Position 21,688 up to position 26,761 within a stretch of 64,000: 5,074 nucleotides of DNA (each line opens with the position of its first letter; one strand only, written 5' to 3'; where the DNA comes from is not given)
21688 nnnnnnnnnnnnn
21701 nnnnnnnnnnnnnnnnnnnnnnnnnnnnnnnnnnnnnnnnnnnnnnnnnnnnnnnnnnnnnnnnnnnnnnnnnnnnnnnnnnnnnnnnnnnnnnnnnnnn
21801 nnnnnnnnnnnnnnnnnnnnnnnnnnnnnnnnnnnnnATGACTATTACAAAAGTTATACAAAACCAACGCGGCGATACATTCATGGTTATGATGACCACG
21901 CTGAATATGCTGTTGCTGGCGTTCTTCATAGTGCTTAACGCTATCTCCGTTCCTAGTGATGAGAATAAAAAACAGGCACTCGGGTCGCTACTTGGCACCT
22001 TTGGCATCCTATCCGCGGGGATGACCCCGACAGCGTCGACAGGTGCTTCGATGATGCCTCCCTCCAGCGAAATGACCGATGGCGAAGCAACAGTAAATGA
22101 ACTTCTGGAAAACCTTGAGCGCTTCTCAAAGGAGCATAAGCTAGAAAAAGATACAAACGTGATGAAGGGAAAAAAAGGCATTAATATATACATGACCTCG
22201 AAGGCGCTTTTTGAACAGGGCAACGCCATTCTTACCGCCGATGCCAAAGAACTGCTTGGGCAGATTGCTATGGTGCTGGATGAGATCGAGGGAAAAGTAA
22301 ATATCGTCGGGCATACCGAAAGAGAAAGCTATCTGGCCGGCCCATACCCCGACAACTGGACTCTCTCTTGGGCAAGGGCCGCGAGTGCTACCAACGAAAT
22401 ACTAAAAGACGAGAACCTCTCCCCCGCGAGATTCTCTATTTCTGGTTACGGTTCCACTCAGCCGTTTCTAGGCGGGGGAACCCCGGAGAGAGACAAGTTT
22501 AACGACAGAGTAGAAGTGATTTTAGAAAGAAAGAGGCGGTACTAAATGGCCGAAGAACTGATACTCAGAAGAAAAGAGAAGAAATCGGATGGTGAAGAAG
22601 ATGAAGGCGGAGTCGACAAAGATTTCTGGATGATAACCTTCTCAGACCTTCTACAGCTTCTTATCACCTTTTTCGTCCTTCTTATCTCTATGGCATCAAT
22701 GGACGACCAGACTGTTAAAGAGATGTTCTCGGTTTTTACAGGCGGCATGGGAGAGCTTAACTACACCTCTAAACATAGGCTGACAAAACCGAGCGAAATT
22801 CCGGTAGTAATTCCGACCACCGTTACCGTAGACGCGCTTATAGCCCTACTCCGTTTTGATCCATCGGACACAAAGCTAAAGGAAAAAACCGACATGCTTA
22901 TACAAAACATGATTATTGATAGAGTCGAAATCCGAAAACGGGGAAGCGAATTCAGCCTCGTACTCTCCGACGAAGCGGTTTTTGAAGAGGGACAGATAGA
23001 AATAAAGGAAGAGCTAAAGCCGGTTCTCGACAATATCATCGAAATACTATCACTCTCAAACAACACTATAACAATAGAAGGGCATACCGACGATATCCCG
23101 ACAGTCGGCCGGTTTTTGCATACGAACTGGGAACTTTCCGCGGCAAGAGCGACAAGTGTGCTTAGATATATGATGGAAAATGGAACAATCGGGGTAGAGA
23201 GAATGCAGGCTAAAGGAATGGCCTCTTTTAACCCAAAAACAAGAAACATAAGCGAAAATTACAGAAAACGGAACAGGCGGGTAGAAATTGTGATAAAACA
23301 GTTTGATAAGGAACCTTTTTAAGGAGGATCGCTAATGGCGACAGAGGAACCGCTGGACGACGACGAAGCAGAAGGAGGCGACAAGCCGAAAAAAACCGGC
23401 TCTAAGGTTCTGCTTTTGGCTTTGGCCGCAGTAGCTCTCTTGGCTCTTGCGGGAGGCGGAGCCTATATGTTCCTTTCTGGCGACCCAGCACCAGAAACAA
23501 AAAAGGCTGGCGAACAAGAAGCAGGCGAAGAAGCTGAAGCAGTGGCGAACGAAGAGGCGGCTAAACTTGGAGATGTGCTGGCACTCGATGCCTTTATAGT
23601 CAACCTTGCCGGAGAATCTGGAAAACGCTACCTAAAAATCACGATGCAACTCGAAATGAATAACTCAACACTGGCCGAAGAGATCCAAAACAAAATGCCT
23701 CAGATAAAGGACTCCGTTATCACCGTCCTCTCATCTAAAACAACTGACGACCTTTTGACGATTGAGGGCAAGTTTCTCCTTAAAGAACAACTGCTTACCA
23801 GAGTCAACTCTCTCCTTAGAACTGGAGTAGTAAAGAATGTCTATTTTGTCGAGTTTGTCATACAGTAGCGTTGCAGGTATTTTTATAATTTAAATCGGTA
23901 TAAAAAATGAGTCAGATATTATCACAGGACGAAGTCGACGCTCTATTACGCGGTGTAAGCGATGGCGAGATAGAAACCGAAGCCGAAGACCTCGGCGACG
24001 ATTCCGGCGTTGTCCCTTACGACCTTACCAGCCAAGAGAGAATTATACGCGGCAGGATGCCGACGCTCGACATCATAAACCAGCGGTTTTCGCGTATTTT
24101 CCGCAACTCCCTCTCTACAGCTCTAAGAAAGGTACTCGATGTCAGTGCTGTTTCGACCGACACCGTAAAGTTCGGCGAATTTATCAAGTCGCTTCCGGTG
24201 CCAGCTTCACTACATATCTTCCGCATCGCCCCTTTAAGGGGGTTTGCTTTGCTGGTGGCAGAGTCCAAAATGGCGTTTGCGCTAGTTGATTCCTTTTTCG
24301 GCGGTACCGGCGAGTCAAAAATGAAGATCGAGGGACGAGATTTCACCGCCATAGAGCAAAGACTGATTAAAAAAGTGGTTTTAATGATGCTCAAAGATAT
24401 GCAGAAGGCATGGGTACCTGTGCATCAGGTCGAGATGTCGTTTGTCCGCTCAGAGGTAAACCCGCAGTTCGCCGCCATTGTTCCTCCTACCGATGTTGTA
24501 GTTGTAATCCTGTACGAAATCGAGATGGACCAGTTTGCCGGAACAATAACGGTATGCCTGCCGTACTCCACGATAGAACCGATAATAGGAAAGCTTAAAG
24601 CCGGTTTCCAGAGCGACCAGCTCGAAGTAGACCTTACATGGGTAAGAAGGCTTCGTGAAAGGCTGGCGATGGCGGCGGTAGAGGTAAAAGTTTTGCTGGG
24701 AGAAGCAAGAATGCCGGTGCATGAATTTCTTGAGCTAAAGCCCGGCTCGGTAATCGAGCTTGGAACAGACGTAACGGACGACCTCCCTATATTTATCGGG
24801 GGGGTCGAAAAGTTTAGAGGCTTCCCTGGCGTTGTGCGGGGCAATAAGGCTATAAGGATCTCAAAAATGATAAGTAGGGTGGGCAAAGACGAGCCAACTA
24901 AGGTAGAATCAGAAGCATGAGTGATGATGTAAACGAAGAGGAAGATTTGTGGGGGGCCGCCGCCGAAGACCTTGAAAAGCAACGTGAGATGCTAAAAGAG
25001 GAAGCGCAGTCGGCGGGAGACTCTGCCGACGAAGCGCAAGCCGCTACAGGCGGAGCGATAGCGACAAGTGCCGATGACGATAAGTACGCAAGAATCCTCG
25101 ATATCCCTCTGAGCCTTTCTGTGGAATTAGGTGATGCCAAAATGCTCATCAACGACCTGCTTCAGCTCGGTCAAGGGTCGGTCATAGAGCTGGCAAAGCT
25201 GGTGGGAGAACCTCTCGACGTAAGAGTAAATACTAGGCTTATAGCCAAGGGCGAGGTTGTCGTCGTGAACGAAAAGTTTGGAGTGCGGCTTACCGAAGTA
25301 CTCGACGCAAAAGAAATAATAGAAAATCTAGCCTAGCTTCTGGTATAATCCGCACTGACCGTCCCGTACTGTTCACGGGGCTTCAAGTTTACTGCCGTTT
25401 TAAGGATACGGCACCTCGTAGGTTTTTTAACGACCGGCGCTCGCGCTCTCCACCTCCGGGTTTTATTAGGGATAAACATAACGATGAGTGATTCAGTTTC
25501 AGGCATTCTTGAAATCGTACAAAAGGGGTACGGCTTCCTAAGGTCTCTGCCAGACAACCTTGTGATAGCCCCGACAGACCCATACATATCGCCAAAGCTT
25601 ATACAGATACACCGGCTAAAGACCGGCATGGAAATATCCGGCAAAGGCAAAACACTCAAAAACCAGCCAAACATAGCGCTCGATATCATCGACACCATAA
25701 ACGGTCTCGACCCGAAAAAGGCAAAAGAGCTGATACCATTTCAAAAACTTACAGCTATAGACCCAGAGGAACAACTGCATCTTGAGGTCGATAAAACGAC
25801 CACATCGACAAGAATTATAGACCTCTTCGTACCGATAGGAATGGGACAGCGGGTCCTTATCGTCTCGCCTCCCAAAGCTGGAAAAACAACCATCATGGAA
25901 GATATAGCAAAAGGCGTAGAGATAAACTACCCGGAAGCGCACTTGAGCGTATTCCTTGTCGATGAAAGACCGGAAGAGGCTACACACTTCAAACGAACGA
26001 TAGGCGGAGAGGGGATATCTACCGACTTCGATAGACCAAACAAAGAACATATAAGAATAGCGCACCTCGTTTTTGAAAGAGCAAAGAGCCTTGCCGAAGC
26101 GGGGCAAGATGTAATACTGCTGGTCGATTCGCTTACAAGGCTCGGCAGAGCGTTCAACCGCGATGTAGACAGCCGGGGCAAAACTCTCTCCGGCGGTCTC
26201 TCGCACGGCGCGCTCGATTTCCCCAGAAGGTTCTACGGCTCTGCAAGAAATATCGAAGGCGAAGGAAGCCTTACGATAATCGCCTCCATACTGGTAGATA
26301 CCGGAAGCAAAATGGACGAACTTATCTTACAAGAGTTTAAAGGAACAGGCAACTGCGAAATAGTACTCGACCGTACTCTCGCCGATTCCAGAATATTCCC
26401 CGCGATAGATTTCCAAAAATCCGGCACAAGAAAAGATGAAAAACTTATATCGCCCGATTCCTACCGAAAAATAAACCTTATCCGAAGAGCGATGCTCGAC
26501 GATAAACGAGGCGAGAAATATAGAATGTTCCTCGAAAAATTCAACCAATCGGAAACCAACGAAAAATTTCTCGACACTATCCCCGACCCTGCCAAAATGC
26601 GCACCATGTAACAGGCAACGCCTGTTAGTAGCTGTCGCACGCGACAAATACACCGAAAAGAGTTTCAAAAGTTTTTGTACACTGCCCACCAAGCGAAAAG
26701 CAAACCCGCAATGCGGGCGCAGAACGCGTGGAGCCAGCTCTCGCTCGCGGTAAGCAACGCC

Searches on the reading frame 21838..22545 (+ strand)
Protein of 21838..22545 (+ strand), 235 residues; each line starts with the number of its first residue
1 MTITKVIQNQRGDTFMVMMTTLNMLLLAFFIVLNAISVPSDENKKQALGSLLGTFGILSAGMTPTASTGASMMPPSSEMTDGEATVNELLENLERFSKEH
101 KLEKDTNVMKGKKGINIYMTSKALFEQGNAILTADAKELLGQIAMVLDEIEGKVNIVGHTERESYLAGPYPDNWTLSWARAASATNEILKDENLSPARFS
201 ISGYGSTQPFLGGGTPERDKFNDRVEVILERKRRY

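Call 51: search_protein_families(library=pfam, proteins=[window:21838-22545:+], max_evalue=0.000001)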
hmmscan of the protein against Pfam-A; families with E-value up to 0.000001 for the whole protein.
window:21838-22545:+ (235 aa): 1 family
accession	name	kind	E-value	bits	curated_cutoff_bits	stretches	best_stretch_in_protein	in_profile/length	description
PF00691.25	OmpA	-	1.2e-13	51.6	27.2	1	124-221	1-96/98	OmpA family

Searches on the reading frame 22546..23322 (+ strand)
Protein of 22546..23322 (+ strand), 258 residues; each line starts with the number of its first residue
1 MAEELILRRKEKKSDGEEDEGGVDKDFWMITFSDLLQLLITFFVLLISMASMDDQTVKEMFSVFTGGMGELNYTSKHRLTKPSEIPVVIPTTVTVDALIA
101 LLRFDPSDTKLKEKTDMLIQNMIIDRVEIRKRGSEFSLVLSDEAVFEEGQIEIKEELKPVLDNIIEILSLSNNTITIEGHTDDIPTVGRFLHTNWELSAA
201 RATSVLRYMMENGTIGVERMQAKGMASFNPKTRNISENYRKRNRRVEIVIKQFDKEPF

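Call 51: search_protein_families(library=pfam, proteins=[window:22546-23322:+], max_evalue=0.000001)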
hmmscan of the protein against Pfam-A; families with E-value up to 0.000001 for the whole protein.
window:22546-23322:+ (258 aa): 2 families
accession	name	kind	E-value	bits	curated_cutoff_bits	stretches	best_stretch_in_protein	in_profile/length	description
PF00691.25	OmpA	-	2e-17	63.7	27.2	1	146-244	2-98/98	OmpA family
PF13677.11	MotB_plug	-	1.3e-14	53.9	24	1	11-66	2-56/58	Membrane MotB of proton-channel complex MotA/MotB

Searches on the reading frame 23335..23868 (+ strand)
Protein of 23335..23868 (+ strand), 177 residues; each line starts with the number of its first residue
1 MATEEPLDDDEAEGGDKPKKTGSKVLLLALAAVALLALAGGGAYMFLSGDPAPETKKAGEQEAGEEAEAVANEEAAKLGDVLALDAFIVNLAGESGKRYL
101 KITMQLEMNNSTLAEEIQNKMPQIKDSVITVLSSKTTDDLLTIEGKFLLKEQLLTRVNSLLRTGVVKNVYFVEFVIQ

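Call 51: search_protein_families(library=pfam, proteins=[window:23335-23868:+], max_evalue=0.000001)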
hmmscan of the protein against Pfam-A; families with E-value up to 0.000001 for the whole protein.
window:23335-23868:+ (177 aa): 1 family
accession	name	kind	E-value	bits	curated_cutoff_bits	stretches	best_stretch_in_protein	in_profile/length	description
PF03748.19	FliL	-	1.5e-26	93.3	24.6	1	82-177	2-103/103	Flagellar basal body-associated protein FliL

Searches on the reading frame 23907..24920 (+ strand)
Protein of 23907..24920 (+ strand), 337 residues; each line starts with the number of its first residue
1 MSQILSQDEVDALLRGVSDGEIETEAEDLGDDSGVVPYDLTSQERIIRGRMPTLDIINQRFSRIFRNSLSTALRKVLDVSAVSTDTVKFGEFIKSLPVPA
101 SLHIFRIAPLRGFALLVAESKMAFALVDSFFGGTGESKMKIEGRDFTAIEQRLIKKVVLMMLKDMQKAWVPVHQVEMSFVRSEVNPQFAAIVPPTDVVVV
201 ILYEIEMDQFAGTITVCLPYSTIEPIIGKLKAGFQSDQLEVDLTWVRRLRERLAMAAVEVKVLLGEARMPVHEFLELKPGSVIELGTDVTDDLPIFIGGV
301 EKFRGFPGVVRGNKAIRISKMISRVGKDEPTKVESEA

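Call 77: search_protein_families(library=pfam, proteins=[window:23907-24920:+], max_evalue=0.0001)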
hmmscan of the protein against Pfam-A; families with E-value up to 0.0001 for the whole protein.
window:23907-24920:+ (337 aa): 2 families
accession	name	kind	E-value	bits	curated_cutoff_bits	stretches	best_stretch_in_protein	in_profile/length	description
PF02154.20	FliM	-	9e-65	218.6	27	1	38-230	1-192/192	Flagellar motor switch protein FliM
PF01052.25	FliMN_C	-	1.8e-22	79.5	23.8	1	252-322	2-72/73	Type III flagellar switch regulator (C-ring) FliN C-term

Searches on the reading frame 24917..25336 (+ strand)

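Call 77: search_protein_families(library=pfam, proteins=[window:24917-25336:+], max_evalue=0.0001)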
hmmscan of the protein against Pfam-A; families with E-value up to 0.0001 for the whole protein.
window:24917-25336:+ (139 aa): 1 family
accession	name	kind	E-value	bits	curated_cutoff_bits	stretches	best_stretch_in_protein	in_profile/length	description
PF01052.25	FliMN_C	-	1.3e-24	86.3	23.8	1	59-129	2-72/73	Type III flagellar switch regulator (C-ring) FliN C-term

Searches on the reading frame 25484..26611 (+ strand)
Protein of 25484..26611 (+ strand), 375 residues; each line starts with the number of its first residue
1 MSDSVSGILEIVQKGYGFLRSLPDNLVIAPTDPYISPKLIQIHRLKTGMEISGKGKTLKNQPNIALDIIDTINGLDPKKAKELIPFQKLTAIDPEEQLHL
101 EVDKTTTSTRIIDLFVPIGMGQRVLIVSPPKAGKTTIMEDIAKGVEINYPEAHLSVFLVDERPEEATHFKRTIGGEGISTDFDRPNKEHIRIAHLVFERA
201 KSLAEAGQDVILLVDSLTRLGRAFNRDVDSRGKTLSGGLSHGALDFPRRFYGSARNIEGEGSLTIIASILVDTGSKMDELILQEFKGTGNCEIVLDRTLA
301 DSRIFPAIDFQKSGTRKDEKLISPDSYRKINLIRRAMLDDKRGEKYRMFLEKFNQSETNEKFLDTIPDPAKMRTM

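Call 77: search_protein_families(library=pfam, proteins=[window:25484-26611:+], max_evalue=0.0001)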
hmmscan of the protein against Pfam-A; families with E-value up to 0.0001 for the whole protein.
window:25484-26611:+ (375 aa): 2 families
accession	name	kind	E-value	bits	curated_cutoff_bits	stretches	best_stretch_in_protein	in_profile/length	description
PF00006.31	ATP-synt_ab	-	1.1e-23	84.4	29.5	1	109-313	2-211/213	ATP synthase alpha/beta family, nucleotide-binding domain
PF07497.18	Rho_RNA_bind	-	1.9e-14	53.6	27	1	5-77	1-72/73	Rho termination factor, RNA-binding domain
